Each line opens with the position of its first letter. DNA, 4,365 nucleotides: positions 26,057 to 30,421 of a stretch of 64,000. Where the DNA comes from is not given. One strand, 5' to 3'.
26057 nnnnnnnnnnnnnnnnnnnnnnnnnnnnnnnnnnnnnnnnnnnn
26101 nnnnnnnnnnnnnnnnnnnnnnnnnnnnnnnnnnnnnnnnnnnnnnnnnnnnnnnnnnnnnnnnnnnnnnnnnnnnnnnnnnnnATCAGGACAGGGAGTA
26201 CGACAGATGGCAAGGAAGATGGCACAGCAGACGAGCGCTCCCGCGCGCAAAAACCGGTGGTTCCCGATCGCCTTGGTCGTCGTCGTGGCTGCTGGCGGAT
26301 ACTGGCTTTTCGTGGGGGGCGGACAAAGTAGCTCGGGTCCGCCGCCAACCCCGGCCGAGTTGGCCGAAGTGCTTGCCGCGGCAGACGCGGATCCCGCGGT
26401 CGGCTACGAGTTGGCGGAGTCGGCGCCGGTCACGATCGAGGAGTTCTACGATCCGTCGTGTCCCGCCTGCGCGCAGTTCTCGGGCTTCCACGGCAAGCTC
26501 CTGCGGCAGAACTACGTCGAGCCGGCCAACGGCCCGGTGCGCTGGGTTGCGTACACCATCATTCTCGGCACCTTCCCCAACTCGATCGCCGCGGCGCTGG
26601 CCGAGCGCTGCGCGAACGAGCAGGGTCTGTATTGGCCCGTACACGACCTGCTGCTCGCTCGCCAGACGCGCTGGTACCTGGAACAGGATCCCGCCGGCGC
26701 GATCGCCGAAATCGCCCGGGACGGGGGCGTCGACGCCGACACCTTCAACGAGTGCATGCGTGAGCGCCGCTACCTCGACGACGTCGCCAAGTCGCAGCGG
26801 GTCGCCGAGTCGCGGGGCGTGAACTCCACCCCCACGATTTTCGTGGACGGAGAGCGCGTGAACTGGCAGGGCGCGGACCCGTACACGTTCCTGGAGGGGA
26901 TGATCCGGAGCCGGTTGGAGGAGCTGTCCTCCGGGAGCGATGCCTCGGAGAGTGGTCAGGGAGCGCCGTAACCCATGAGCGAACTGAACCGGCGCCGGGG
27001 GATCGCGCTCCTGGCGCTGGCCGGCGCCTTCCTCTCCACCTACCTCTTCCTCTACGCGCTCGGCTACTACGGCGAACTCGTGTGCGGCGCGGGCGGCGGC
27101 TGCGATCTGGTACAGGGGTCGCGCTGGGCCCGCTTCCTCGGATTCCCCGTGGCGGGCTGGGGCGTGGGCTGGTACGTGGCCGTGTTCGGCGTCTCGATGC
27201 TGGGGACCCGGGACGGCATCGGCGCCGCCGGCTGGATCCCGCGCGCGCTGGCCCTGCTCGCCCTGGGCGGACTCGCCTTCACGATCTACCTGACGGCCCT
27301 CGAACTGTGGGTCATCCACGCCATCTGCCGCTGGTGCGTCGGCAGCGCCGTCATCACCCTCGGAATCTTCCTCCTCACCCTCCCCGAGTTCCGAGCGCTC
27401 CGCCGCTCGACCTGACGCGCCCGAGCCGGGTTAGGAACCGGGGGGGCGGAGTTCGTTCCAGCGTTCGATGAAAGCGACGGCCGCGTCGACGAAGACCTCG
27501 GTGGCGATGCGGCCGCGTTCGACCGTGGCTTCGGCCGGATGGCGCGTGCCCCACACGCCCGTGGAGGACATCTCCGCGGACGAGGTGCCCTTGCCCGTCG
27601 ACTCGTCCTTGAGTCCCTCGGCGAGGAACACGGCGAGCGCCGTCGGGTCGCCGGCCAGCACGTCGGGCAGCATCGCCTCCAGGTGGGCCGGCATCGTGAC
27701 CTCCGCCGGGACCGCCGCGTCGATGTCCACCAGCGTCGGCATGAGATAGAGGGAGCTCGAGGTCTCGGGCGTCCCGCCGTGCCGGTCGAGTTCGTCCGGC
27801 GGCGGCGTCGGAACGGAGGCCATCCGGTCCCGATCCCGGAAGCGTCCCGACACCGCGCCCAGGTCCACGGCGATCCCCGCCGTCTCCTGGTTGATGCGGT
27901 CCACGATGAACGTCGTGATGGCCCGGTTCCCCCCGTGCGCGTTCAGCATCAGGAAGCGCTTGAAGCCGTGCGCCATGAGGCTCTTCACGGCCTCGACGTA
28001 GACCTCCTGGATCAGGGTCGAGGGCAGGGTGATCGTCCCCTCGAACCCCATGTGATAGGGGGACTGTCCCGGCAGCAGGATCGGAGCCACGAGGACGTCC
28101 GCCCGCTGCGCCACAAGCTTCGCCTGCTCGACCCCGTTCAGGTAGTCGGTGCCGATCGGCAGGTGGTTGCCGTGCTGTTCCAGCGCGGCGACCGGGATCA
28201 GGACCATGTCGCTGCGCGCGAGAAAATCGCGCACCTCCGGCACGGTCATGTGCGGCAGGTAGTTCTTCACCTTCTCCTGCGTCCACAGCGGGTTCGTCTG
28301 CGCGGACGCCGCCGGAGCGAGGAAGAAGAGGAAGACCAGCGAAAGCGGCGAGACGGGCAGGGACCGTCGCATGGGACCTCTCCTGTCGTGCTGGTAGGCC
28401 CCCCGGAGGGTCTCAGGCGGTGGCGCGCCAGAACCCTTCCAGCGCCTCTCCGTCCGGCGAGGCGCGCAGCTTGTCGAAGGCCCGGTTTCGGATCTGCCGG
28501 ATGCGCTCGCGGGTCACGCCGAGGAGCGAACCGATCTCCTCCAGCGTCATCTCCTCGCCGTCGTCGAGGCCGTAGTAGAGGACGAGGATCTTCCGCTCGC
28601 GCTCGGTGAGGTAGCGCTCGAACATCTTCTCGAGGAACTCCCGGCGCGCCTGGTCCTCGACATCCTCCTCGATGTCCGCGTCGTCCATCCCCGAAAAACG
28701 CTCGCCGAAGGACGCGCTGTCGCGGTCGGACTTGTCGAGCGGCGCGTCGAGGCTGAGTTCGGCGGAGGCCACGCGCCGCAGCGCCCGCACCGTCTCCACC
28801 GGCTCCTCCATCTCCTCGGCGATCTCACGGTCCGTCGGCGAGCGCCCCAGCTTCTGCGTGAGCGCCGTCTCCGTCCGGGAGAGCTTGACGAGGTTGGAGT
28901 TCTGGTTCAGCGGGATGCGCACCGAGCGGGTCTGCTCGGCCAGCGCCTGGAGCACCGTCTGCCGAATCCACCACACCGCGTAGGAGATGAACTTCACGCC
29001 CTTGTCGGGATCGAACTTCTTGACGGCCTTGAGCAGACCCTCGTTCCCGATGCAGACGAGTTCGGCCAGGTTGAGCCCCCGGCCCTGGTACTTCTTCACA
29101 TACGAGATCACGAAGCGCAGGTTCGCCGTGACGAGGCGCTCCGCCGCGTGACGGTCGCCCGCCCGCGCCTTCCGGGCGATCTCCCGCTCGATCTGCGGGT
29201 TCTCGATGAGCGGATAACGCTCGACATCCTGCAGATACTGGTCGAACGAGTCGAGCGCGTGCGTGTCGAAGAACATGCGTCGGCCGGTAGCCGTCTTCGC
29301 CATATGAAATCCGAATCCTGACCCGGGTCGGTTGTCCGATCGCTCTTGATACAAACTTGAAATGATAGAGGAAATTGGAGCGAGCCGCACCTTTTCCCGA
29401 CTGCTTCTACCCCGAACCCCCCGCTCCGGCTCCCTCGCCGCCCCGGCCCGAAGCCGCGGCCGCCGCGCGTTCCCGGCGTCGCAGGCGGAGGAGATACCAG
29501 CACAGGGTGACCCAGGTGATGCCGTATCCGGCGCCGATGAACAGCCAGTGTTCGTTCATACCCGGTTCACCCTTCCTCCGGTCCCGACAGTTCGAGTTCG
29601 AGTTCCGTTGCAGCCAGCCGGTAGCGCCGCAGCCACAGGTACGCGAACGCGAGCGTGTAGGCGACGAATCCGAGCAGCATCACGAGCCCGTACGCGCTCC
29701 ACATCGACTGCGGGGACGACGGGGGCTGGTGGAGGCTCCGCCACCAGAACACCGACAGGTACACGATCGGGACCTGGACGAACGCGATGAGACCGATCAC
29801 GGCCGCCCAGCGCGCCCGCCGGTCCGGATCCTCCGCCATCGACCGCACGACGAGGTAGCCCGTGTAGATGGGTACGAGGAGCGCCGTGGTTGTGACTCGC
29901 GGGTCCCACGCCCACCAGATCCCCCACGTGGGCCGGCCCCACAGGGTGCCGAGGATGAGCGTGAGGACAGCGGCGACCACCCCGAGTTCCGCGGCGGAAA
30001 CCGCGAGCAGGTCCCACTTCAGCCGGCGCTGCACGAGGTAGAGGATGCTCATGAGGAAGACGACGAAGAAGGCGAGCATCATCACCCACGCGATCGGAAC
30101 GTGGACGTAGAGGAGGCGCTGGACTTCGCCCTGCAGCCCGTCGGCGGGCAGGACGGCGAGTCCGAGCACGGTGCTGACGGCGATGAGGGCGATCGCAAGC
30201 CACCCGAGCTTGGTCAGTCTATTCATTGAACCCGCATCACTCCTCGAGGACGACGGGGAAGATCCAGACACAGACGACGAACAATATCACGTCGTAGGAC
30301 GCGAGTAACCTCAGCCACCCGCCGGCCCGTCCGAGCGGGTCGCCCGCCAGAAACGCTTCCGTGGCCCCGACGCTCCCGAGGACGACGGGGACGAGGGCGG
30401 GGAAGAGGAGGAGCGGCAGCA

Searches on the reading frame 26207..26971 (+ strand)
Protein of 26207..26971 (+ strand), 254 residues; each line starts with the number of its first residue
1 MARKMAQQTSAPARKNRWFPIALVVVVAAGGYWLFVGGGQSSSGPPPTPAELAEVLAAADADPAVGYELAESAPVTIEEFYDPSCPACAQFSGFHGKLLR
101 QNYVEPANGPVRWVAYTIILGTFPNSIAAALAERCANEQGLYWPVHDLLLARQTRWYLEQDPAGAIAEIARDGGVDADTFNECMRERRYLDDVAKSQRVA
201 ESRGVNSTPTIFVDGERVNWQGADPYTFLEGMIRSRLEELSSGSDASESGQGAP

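Call 25: search_protein_families(library=pfam, proteins=[window:26207-26971:+], max_evalue=0.0001)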
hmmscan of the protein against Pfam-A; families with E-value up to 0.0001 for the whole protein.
window:26207-26971:+ (254 aa): 2 families
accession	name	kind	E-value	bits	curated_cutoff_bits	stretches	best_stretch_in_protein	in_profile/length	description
PF13462.12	Thioredoxin_4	-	5.7e-24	85.6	23.2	1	71-220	11-152/165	Thioredoxin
PF01323.26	DSBA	-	2.8e-13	50.5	25.6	1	131-232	95-189/191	DSBA-like thioredoxin domain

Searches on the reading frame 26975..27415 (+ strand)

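Call 25: search_protein_families(library=pfam, proteins=[window:26975-27415:+], max_evalue=0.0001)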
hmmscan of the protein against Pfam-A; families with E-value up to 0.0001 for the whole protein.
window:26975-27415:+ (146 aa): 1 family
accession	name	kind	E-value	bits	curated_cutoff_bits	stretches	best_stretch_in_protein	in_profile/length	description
PF07884.19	VKOR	-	1.6e-23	83.7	27.5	1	10-136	3-134/134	Vitamin K epoxide reductase family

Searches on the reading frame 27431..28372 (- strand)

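Call 25: search_protein_families(library=pfam, proteins=[window:27431-28372:-], max_evalue=0.0001)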
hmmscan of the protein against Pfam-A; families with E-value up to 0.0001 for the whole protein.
window:27431-28372:- (313 aa): 1 family
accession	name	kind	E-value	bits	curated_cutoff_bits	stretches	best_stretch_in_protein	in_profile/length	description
PF02633.19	Creatininase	-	7.1e-50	170.1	31.3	1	41-302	2-238/238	Creatinine amidohydrolase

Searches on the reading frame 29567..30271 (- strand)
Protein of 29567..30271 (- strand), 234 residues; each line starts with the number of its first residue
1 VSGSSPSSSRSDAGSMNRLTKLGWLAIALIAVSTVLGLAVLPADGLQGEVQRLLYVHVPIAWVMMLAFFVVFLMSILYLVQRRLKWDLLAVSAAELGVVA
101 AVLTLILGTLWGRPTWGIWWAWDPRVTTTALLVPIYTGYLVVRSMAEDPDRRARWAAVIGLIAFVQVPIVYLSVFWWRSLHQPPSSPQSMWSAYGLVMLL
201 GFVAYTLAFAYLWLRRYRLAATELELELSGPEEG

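Call 26: search_protein_families(library=pfam, proteins=[window:29567-30271:-], max_evalue=0.0001)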
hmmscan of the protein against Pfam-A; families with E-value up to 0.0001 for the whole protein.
window:29567-30271:- (234 aa): 1 family
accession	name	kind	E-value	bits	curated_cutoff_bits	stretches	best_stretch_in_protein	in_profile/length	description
PF01578.25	Cytochrom_C_asm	-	2.3e-29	103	29.9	1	26-181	36-212/212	Cytochrome C assembly protein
